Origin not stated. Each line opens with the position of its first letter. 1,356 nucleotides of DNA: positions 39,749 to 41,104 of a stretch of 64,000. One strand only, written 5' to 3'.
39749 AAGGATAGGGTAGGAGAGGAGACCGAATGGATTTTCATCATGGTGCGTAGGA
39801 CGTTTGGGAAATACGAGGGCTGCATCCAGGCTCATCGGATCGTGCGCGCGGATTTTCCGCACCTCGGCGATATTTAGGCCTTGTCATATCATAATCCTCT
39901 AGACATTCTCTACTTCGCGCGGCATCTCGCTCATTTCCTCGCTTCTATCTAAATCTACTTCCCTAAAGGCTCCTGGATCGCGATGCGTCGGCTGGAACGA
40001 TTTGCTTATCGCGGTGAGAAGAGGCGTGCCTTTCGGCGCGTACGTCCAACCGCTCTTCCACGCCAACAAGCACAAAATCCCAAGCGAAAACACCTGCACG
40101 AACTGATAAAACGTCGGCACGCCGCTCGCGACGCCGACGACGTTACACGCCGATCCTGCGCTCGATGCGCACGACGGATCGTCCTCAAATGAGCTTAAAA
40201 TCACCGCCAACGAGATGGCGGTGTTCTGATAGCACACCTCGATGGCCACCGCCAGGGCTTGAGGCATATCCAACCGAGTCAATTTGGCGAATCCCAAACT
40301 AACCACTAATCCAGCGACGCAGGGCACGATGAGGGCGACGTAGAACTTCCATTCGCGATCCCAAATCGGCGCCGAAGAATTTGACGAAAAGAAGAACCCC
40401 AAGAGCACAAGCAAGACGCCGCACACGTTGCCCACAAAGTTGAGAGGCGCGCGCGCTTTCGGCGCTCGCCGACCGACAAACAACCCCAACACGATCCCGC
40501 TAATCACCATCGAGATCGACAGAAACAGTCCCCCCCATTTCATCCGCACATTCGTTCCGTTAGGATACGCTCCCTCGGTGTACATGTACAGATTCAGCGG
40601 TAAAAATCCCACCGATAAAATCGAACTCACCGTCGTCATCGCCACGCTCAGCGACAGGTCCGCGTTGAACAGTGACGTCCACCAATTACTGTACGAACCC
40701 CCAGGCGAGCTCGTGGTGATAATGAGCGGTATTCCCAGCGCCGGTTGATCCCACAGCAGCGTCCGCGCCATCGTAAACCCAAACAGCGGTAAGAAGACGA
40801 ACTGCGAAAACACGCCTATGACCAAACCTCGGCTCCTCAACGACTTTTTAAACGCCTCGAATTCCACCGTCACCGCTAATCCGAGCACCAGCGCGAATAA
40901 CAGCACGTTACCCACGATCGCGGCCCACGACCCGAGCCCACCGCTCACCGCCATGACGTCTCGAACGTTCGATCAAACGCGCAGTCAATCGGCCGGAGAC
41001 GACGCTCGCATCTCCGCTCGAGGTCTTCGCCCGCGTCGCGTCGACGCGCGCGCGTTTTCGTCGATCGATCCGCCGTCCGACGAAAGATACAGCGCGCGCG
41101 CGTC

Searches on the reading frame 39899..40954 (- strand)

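Call 80: search_protein_families(library=pfam, proteins=[window:39899-40954:-], max_evalue=0.0001)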
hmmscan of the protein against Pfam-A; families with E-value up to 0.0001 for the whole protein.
window:39899-40954:- (351 aa): 1 family
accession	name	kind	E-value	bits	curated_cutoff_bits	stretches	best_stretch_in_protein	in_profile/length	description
PF01758.21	SBF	-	4.4e-25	88.9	24.3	1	17-166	2-155/191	Sodium Bile acid symporter family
